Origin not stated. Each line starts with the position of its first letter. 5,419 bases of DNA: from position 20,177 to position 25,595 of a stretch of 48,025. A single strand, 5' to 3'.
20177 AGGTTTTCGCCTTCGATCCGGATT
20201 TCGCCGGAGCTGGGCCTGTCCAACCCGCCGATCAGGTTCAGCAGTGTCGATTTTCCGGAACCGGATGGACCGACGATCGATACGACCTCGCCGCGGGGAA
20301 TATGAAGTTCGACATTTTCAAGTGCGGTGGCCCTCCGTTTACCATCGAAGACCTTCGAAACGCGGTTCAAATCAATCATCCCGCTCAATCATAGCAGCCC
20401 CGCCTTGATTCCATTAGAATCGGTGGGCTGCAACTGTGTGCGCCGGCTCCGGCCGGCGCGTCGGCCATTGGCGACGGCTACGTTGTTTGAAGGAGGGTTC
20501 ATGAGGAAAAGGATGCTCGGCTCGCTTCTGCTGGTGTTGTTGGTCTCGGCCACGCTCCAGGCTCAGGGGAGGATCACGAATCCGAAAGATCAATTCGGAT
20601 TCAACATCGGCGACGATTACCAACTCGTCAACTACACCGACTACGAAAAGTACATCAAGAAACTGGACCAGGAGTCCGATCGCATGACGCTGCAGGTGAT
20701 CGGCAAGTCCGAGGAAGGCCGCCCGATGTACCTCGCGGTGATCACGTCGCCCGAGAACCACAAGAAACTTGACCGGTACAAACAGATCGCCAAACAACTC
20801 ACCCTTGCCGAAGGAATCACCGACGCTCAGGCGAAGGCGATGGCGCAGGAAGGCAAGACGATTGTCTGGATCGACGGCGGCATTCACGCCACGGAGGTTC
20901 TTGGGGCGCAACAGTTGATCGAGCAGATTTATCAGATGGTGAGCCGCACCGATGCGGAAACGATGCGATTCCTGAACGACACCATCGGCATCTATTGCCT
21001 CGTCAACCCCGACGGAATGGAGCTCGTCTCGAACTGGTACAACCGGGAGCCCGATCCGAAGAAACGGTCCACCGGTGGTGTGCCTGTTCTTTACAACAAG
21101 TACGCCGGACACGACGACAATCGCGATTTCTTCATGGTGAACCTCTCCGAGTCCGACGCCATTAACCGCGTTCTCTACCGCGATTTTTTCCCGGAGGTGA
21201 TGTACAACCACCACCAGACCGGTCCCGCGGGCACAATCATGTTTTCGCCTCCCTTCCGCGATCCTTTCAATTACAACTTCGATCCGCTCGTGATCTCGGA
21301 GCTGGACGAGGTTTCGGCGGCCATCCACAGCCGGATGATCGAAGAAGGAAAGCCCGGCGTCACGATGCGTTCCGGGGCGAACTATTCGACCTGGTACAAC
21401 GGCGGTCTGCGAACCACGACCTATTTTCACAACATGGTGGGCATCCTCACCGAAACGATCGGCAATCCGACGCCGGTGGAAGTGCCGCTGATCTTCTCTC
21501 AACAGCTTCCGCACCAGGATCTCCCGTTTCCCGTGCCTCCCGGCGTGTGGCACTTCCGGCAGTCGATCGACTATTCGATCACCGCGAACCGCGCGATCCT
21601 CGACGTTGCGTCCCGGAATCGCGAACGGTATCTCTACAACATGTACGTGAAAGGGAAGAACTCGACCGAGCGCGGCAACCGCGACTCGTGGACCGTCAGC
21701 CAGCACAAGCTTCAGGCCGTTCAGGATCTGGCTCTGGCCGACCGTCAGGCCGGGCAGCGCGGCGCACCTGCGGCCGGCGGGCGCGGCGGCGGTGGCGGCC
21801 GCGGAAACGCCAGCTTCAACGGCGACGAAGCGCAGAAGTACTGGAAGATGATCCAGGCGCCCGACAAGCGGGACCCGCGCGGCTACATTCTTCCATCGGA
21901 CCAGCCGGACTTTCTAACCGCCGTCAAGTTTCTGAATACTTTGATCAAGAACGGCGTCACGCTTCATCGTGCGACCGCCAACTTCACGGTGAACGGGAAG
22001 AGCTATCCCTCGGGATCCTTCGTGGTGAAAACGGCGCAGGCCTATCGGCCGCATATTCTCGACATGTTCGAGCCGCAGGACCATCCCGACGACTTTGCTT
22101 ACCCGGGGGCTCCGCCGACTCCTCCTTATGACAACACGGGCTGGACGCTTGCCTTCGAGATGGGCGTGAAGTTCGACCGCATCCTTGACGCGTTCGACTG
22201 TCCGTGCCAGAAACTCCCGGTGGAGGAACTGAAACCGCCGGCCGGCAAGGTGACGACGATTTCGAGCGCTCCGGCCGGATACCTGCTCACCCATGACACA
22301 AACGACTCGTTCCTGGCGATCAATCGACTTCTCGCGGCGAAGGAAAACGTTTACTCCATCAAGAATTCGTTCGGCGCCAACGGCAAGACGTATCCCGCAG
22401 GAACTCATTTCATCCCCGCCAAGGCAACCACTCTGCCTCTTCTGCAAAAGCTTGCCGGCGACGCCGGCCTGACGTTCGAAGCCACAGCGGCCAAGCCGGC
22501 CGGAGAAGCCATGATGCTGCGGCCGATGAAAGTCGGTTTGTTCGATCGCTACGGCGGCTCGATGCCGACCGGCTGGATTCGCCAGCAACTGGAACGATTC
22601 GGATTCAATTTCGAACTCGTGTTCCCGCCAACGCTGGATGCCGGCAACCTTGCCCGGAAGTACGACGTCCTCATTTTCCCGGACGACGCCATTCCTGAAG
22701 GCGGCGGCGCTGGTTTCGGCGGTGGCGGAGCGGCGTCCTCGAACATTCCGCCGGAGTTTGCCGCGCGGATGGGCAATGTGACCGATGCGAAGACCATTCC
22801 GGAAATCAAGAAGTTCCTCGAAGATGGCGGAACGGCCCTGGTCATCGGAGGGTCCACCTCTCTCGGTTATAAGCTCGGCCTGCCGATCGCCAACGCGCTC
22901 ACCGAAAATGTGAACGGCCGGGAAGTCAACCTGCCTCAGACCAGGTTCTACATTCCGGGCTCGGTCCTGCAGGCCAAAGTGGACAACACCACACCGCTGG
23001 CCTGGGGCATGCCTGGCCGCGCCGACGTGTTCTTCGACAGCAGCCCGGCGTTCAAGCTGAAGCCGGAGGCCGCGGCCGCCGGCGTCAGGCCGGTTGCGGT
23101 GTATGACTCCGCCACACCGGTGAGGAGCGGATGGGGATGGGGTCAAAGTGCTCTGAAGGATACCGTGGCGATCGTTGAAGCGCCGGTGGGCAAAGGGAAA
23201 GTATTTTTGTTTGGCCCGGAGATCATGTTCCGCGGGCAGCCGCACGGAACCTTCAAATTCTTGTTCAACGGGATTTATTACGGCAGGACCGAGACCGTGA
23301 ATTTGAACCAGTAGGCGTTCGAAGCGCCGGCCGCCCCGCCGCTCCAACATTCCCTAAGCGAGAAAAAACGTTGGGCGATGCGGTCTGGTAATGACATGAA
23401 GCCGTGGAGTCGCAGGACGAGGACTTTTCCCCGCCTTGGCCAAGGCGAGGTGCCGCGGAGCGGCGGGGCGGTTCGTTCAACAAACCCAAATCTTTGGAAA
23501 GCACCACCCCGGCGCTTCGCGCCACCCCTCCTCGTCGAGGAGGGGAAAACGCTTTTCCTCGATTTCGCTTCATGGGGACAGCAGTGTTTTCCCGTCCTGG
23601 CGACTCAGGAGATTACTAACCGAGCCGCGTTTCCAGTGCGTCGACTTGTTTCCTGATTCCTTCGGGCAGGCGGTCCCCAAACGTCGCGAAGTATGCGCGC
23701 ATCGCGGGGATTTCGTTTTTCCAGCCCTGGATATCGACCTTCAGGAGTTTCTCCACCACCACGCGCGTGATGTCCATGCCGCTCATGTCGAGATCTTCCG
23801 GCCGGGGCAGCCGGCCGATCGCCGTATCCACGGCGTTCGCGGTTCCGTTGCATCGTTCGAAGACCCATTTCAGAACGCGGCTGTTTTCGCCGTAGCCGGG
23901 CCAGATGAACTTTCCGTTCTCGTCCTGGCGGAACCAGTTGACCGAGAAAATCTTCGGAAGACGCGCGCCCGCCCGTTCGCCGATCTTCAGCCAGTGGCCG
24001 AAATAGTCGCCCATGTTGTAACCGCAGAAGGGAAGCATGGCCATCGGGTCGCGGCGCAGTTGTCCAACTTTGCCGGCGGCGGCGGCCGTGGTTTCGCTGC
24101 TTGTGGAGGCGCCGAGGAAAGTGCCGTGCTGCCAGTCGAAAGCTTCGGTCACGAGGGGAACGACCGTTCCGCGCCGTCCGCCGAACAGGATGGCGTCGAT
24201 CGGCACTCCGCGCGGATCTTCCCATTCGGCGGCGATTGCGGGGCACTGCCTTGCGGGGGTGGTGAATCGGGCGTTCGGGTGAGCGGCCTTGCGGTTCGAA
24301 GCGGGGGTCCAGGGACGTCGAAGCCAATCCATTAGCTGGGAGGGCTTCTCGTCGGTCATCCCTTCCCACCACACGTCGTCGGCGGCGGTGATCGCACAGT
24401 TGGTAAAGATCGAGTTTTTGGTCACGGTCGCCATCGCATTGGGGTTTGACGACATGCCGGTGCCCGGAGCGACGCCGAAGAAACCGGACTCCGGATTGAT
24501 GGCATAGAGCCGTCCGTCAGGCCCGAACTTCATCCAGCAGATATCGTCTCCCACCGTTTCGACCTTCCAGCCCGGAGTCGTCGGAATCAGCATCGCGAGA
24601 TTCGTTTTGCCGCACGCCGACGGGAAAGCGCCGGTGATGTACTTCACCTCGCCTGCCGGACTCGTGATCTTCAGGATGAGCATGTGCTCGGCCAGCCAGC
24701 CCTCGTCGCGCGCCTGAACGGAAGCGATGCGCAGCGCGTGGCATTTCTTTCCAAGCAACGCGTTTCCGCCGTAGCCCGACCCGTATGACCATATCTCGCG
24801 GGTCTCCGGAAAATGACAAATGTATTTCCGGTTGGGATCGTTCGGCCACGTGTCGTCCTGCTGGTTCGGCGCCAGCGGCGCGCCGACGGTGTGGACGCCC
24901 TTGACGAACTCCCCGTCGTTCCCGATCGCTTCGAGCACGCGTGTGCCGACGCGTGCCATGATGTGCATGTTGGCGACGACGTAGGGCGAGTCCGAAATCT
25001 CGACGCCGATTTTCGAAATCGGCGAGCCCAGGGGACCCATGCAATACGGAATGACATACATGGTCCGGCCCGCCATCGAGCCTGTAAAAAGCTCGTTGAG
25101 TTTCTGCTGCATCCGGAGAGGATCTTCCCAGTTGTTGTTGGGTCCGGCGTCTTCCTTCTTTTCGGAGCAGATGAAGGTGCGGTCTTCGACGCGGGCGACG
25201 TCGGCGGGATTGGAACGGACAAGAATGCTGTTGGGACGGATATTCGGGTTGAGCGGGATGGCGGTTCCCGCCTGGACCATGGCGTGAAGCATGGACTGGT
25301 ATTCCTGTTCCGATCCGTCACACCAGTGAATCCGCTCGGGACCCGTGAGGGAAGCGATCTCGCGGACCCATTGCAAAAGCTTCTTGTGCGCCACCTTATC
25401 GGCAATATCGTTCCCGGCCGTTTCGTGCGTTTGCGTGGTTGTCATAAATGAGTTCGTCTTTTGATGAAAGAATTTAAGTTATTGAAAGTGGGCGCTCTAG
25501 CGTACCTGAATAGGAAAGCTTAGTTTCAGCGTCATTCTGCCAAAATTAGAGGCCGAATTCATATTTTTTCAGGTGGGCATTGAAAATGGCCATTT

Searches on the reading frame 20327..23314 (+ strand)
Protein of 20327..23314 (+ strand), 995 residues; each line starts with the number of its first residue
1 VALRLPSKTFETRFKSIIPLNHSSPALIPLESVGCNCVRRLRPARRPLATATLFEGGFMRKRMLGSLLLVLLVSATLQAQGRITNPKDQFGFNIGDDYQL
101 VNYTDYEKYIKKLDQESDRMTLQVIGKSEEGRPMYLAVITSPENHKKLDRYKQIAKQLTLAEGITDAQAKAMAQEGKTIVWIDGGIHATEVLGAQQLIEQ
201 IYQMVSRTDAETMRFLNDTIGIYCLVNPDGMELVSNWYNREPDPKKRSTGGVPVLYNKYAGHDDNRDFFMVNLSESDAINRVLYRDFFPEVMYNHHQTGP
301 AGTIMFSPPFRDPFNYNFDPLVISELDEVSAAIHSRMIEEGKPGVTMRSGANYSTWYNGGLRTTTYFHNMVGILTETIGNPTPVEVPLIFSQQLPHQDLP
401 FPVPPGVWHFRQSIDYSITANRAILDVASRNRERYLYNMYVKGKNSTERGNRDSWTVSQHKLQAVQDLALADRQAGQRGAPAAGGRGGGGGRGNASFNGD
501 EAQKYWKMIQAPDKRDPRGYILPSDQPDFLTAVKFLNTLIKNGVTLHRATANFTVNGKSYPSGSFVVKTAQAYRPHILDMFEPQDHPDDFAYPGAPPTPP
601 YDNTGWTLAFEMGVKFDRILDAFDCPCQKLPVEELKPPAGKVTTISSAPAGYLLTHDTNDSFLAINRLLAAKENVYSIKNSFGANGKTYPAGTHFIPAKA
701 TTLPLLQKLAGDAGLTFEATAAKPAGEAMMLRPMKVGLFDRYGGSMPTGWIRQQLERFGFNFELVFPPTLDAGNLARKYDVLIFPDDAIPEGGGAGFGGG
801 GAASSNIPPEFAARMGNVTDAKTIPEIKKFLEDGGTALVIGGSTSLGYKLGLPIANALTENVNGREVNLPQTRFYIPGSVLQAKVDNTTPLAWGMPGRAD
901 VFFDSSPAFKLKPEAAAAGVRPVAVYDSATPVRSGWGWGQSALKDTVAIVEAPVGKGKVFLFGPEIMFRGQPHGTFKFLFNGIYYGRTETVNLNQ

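Call 53: search_protein_families(library=pfam, proteins=[window:20327-23314:+], max_evalue=0.001)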
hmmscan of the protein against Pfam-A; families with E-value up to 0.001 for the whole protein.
window:20327-23314:+ (995 aa): 1 family
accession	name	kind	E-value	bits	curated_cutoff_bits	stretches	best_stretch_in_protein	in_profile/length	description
PF00246.29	Peptidase_M14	-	7.7e-27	95.1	21.6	1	107-355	2-189/286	Zinc carboxypeptidase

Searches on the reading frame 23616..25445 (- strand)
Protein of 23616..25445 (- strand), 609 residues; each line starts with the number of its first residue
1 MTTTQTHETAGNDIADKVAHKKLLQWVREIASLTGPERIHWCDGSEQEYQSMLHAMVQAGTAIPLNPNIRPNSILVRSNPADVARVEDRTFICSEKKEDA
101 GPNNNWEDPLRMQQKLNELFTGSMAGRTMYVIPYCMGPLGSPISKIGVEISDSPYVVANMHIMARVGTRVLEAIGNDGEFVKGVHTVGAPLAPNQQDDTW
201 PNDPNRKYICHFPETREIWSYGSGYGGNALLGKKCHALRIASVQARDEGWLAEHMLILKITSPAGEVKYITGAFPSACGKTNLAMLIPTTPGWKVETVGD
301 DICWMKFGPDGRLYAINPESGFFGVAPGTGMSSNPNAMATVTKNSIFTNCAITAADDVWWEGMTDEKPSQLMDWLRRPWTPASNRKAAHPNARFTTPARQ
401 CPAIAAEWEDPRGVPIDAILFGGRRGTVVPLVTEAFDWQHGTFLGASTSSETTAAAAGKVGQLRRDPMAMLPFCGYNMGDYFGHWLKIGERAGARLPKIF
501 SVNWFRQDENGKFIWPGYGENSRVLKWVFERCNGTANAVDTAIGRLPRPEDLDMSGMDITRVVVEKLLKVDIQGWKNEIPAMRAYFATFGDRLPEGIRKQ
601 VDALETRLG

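Call 8: find_encoding_contigs(protein=window:23616-25445:-, flank=10000, max_places=10)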
Protein window:23616-25445:- (609 aa): 2 contigs read that carry it; 1 place shown.
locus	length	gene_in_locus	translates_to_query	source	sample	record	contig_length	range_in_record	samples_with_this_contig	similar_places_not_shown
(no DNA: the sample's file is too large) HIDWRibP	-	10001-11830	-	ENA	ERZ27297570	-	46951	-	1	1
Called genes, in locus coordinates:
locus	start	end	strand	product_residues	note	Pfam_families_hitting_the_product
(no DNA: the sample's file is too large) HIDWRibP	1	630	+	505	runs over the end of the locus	PF16655:PhoD_N, PF09423:PhoD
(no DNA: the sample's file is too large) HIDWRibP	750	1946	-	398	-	PF02698:DUF218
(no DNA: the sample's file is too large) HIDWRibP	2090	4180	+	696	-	PF13089:PP_kinase_N, PF02503:PP_kinase, PF17941:PP_kinase_C_1, PF13091:PLDc_2 (faint), PF13090:PP_kinase_C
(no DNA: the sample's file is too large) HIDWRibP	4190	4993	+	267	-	PF05235:CHAD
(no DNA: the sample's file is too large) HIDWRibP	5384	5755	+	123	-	PF01588:tRNA_bind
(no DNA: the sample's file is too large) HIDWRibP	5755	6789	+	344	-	PF03773:ArsP_1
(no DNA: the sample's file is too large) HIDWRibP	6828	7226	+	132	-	PF01243:PNPOx_N, PF12900:Pyridox_ox_2 (weak)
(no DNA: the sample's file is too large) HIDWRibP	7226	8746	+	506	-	PF02541:Ppx-GppA, PF21447:Ppx-GppA_III, PF01966:HD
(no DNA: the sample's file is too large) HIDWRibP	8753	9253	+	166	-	PF00300:His_Phos_1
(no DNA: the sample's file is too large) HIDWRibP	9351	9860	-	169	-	PF00293:NUDIX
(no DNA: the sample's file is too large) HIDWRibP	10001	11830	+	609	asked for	PF17297:PEPCK_N, PF00821:PEPCK_GTP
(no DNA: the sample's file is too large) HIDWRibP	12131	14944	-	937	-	PF00246:Peptidase_M14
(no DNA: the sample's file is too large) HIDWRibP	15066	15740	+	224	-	PF00005:ABC_tran, PF02463:SMC_N (faint), PF13304:AAA_21 (faint)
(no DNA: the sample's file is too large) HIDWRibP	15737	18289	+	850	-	PF12704:MacB_PCD, PF02687:FtsX, PF12704:MacB_PCD, PF02687:FtsX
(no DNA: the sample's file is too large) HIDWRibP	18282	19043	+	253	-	PF07044:DUF1329 (faint), PF17131:TP_0789-like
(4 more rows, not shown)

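Call 31: find_related_loci(query=window:23616-25445:-, collection=metagenome_contigs, flank=10000)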
Query window:23616-25445:- (609 aa) in metagenome_contigs; peptide patterns used: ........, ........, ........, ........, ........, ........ (x = any residue, [..] = any of these).
600 stretches matched a pattern (row limit reached: there are more); 596 encode a relative of the query (tblastn E <= 1e-3); the best 80 are kept; 80 distinct loci.
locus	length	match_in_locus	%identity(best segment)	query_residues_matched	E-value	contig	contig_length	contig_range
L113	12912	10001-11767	77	20-608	0e+0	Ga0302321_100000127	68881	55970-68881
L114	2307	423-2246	75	1-608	0e+0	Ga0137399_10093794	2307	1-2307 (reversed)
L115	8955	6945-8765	75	1-608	0e+0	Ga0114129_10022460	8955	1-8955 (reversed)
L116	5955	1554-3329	77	17-608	0e+0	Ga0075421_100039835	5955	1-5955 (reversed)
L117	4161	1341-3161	75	1-608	0e+0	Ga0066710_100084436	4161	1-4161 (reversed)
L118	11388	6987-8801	75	1-608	0e+0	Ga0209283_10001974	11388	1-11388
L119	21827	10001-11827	74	1-608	0e+0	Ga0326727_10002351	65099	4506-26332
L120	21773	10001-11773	76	18-608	0e+0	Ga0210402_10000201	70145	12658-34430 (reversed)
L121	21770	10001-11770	75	20-609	0e+0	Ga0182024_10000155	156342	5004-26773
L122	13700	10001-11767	76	20-608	0e+0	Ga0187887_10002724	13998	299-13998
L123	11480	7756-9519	76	20-608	0e+0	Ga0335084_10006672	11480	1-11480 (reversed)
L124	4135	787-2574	75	13-608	0e+0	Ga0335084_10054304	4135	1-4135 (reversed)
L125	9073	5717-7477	75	22-608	0e+0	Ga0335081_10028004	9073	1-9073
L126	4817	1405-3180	74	17-608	0e+0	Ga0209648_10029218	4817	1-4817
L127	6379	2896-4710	75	1-608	0e+0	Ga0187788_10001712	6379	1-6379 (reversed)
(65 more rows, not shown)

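Call 70: find_homologous_proteins(query=window:23616-25445:-, max_evalue=1e-100)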
Query window:23616-25445:- (609 aa): 8000 proteins with E <= 1e-100 among 8000 candidates; the best 120 are listed.
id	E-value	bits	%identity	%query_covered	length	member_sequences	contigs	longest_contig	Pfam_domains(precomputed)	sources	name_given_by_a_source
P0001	0.0e+0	1449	100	100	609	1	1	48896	PF17297.8,PF00821.24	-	-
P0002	0.0e+0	1237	83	100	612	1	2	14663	PF17297.8,PF00821.24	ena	-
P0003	0.0e+0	1235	83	99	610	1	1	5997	PF17297.8,PF00821.24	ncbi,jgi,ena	jgi:phosphoenolpyruvate carboxykinase (GTP)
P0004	0.0e+0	1233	84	100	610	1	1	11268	PF17297.8,PF00821.24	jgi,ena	-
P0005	0.0e+0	1233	84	100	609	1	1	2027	PF17297.8,PF00821.24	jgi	jgi:phosphoenolpyruvate carboxykinase (GTP)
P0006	0.0e+0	1232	83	100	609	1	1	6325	PF17297.8,PF00821.24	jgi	jgi:phosphoenolpyruvate carboxykinase (GTP)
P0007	0.0e+0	1230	83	100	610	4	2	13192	PF17297.8,PF00821.24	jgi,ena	-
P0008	0.0e+0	1227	84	99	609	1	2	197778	PF17297.8,PF00821.24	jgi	-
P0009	0.0e+0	1224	83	99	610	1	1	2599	PF17297.8,PF00821.24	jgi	jgi:phosphoenolpyruvate carboxykinase (GTP)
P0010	0.0e+0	1219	83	99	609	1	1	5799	PF17297.8,PF00821.24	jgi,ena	-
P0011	0.0e+0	1215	82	100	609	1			PF17297.8,PF00821.24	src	-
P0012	0.0e+0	1210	82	99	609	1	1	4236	PF17297.8,PF00821.24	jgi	jgi:phosphoenolpyruvate carboxykinase (GTP)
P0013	0.0e+0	1210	82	99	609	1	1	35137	PF17297.8,PF00821.24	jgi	jgi:phosphoenolpyruvate carboxykinase (GTP)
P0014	0.0e+0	1209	83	100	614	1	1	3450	PF17297.8,PF00821.24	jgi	-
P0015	0.0e+0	1209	82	100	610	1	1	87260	PF17297.8,PF00821.24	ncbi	-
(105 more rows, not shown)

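Call 71: find_encoding_contigs(protein=P0008, flank=10000, max_places=3)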
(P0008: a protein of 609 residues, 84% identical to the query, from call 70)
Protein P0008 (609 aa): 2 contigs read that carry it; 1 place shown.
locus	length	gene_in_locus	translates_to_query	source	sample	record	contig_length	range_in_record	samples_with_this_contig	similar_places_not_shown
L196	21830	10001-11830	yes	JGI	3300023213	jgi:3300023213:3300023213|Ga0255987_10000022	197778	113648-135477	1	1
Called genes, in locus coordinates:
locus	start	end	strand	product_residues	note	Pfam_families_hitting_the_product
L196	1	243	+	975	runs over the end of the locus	PF02433:FixO (faint), PF14522:Cytochrome_C7 (faint), PF14537:Cytochrom_c3_2 (faint), PF13442:Cytochrome_CBB3 (faint), PF00034:Cytochrom_C (weak)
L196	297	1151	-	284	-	PF00351:Biopterin_H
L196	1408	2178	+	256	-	PF13620:CarboxypepD_reg (faint)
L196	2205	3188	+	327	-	PF02628:COX15-CtaA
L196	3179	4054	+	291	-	PF01040:UbiA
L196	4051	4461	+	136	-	PF04238:DUF420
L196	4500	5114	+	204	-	PF00440:TetR_N, PF17932:TetR_C_24 (faint)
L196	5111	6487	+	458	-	PF02321:OEP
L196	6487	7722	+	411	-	PF25997:BSH_YhbJ (faint), PF00364:Biotin_lipoyl (faint), PF25917:BSH_RND, PF25919:BSH_CusB (weak), PF25876:HH_MFP_RND (weak), PF25954:Beta-barrel_RND_2, PF25963:Beta-barrel_AAEA, PF25990:Beta-barrel_YknX (faint)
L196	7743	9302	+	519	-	PF00083:Sugar_tr, PF06609:TRI12 (weak), PF07690:MFS_1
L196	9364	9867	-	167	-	PF00293:NUDIX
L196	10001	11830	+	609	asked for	PF17297:PEPCK_N, PF00821:PEPCK_GTP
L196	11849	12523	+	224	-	PF00005:ABC_tran, PF02463:SMC_N (faint), PF13304:AAA_21 (faint)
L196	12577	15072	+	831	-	PF12704:MacB_PCD, PF02687:FtsX, PF12704:MacB_PCD, PF02687:FtsX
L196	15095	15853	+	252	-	PF07044:DUF1329 (faint), PF17131:TP_0789-like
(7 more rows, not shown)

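Call 72: find_encoding_contigs(protein=P0015, flank=10000, max_places=3)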
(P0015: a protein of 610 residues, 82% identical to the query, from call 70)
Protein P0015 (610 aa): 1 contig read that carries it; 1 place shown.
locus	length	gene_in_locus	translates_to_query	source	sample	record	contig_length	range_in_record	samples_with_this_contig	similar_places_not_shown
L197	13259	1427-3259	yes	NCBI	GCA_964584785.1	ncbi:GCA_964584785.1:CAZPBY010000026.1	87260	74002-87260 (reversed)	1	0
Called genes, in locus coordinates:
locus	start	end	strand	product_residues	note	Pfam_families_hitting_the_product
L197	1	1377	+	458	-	?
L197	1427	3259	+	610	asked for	PF17297:PEPCK_N, PF00821:PEPCK_GTP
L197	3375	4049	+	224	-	PF02463:SMC_N (faint), PF00005:ABC_tran, PF13304:AAA_21 (faint)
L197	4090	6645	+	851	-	PF12704:MacB_PCD, PF02687:FtsX, PF12704:MacB_PCD, PF02687:FtsX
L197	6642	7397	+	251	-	PF07044:DUF1329 (faint), PF17131:TP_0789-like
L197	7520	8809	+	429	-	-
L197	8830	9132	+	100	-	PF05258:DciA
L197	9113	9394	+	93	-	PF02686:GatC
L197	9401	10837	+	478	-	PF01425:Amidase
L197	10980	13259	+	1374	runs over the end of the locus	PF00270:DEAD, PF04851:ResIII, PF00271:Helicase_C, PF19306:WHD_Lhr, PF08494:DEAD_assoc, PF23235:WHD_3rd_Lhr, PF23234:WHD_4th_Lhr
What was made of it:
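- The gene order across composite 2 is the same in two relatives (calls 71, 72).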
